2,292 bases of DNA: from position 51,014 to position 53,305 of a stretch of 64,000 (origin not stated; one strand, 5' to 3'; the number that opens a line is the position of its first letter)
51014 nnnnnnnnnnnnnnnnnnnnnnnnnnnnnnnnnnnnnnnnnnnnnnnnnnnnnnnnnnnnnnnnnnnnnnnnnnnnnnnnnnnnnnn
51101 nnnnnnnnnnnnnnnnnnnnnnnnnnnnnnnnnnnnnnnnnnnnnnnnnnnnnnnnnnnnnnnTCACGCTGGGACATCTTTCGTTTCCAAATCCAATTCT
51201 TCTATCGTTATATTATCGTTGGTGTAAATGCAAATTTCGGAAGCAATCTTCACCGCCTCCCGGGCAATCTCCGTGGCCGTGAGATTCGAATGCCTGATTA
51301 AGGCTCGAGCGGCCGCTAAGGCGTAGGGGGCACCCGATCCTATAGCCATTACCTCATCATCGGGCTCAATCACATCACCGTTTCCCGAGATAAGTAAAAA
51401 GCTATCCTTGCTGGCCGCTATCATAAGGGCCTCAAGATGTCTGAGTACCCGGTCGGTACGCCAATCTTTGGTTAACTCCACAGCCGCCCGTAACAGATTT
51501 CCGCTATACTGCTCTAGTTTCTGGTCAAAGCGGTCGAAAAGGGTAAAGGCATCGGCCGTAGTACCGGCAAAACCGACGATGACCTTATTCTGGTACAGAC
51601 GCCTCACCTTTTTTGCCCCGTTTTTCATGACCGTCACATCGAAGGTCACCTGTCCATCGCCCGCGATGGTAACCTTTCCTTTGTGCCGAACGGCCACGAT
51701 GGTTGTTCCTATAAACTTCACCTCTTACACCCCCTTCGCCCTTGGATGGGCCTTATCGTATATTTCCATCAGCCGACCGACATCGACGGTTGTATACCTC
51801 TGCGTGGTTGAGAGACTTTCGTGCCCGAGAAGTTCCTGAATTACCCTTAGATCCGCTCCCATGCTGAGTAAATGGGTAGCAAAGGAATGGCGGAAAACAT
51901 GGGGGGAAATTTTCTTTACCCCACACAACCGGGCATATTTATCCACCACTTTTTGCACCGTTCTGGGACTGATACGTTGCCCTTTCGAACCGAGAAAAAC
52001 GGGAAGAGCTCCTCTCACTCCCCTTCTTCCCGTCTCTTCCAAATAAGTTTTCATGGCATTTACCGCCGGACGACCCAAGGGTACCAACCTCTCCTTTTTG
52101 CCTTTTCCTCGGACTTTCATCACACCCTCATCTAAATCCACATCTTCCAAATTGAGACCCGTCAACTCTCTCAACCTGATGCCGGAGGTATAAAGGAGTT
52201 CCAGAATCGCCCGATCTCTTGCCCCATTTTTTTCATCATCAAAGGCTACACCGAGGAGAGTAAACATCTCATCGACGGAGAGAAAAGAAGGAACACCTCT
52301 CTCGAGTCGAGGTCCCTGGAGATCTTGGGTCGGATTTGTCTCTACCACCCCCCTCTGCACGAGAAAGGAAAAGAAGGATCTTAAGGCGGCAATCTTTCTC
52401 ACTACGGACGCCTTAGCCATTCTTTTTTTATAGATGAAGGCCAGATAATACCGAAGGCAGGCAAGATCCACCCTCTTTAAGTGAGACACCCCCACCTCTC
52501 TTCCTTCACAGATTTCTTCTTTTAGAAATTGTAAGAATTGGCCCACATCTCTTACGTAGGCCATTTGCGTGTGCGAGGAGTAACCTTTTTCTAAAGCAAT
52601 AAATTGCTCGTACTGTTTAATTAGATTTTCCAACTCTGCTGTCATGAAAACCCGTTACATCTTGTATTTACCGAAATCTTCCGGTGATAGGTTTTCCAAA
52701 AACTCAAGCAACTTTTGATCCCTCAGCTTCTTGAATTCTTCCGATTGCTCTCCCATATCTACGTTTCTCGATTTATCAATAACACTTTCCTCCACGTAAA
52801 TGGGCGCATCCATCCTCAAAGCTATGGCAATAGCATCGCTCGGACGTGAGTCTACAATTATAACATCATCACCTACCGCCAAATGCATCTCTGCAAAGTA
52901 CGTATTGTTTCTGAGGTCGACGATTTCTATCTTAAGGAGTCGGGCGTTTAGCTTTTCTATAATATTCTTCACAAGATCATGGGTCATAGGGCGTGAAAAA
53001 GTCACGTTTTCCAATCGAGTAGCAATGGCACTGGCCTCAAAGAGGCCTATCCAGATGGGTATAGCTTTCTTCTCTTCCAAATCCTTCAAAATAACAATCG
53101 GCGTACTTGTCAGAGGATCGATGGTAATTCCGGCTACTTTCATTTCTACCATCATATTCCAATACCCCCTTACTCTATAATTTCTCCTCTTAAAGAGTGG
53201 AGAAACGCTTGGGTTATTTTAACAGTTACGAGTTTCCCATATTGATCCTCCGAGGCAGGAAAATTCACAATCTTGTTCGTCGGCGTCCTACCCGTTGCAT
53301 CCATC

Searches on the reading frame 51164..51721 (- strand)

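Call 38: search_protein_families(library=pfam, proteins=[window:51164-51721:-], max_evalue=0.00001)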
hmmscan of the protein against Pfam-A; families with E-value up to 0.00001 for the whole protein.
window:51164-51721:- (185 aa): 1 family
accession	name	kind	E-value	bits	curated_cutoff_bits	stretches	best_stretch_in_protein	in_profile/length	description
PF00227.31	Proteasome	-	1.8e-28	99.9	22.4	1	5-174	4-187/189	Proteasome subunit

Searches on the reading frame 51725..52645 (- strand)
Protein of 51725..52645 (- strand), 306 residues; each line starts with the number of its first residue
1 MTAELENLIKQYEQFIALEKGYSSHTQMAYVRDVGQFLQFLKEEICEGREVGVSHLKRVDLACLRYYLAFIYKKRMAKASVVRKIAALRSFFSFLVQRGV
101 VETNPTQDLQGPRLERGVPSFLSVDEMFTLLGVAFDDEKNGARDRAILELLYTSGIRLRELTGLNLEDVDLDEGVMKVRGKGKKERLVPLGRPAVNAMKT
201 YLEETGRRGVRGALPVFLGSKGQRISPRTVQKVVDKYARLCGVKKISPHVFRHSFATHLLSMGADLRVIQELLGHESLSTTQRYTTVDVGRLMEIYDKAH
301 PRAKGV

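Call 38: search_protein_families(library=pfam, proteins=[window:51725-52645:-], max_evalue=0.00001)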
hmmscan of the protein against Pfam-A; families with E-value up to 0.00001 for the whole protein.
window:51725-52645:- (306 aa): 2 families
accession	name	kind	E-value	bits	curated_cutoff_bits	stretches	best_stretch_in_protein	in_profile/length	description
PF00589.27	Phage_integrase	-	1.1e-44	152.7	27.1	1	122-288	3-169/172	Phage integrase family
PF02899.23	Phage_int_SAM_1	-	1.9e-16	60.5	22.3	1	9-99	1-83/83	Phage integrase, N-terminal SAM-like domain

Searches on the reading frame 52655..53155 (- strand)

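Call 38: search_protein_families(library=pfam, proteins=[window:52655-53155:-], max_evalue=0.00001)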
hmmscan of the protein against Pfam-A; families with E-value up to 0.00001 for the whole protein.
window:52655-53155:- (166 aa): 1 family
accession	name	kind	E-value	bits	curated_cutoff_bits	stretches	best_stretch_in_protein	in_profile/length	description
PF02577.19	BFN_dom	-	9.3e-40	135.4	27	1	21-129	1-107/112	Bifunctional nuclease domain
